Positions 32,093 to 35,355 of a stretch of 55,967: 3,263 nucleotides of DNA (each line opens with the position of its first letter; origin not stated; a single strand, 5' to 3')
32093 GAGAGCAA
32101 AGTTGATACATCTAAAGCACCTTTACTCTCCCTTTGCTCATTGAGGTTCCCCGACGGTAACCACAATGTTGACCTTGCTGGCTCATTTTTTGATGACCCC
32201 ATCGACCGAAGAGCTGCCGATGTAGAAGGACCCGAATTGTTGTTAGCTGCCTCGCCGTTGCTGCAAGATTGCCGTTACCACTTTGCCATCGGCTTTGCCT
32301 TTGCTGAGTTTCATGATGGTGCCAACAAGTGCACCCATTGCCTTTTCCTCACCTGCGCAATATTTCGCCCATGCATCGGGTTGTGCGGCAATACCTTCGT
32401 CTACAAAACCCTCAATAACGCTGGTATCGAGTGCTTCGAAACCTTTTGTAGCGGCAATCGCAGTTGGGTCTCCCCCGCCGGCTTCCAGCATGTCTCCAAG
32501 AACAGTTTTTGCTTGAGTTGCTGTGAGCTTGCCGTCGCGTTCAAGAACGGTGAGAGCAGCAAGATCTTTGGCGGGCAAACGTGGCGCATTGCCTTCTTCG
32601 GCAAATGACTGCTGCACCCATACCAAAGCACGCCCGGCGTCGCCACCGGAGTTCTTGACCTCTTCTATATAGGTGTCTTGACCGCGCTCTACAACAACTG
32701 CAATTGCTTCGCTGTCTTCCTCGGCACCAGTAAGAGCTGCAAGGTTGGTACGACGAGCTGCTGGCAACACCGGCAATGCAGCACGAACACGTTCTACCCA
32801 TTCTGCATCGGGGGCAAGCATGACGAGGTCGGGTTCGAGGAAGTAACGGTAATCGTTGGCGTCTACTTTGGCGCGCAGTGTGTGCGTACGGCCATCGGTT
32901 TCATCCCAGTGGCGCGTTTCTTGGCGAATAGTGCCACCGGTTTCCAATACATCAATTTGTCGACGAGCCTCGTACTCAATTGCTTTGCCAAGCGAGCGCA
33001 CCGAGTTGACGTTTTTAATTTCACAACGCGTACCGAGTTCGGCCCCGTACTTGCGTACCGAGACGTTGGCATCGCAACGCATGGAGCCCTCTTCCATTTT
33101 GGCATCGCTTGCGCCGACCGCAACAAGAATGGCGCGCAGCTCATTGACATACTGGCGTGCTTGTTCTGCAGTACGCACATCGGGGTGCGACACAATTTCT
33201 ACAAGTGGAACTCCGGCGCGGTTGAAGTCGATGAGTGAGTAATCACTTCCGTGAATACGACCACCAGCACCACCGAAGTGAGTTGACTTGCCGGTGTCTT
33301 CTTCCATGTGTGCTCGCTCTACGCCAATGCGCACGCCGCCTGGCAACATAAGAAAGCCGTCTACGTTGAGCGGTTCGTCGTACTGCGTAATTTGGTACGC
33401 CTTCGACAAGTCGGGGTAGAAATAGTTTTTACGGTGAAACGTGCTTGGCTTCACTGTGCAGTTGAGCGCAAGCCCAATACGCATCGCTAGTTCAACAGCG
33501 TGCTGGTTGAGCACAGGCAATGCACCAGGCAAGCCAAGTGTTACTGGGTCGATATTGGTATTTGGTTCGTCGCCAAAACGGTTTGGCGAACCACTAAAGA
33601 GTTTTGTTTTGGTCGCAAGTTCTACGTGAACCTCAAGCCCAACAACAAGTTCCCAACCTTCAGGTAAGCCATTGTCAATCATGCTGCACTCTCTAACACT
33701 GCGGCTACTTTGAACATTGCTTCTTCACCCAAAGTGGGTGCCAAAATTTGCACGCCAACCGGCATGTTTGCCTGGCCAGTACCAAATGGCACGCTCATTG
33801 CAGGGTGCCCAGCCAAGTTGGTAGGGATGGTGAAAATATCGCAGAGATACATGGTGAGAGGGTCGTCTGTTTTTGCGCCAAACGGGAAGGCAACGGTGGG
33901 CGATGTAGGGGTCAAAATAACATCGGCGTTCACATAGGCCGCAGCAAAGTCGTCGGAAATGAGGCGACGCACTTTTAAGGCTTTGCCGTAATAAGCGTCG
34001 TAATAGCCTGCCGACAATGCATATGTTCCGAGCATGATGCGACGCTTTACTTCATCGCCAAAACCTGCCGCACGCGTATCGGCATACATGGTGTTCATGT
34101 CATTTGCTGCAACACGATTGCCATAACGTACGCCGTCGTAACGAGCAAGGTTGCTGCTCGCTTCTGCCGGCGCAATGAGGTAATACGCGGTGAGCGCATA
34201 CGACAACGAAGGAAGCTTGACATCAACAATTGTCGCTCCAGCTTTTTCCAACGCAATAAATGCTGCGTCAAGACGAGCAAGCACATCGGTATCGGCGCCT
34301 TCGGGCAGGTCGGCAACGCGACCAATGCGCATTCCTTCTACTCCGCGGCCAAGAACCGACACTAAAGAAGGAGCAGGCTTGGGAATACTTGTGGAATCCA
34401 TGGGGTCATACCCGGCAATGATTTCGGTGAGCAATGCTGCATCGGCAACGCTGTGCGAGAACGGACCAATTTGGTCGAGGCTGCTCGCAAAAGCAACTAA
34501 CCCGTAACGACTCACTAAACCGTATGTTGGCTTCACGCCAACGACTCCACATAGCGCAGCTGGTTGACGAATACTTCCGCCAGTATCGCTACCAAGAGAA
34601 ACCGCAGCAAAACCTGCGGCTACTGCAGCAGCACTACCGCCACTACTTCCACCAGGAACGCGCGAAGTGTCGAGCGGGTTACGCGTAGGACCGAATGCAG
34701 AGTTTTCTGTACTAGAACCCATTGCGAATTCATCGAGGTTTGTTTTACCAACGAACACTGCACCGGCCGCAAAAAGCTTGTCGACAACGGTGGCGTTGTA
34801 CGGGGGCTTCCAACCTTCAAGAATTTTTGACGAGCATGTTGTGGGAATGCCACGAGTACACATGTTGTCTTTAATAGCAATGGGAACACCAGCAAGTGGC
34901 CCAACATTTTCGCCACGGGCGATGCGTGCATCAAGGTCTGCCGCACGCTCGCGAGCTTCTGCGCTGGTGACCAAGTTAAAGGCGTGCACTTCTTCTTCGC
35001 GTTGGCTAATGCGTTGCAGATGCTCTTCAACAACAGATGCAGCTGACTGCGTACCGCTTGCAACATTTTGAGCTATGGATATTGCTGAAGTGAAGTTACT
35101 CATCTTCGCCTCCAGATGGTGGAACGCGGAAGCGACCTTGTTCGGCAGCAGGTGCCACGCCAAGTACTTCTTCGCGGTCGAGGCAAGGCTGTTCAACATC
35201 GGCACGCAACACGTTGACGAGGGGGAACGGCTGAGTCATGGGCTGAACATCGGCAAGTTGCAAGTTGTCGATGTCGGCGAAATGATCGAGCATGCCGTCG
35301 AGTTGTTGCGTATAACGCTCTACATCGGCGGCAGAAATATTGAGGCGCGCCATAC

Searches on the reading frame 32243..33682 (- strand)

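Call 19: search_protein_families(library=pfam, max_evalue=0.001, proteins=[window:32243-33682:-])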
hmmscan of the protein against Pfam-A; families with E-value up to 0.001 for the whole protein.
window:32243-33682:- (479 aa): 2 families
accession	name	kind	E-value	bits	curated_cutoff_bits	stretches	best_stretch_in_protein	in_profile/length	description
PF02934.20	GatB_N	-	9e-109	363.4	23.4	1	12-297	1-277/277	GatB/GatE catalytic domain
PF02637.23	GatB_Yqey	-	3e-24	86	27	1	338-475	2-146/148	GatB domain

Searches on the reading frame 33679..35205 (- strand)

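Call 19: search_protein_families(library=pfam, max_evalue=0.001, proteins=[window:33679-35205:-])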
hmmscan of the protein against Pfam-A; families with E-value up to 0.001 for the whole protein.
window:33679-35205:- (508 aa): 1 family
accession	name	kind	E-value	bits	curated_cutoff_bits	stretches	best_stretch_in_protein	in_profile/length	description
PF01425.27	Amidase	-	4.8e-158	527.3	27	1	58-496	2-443/445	Amidase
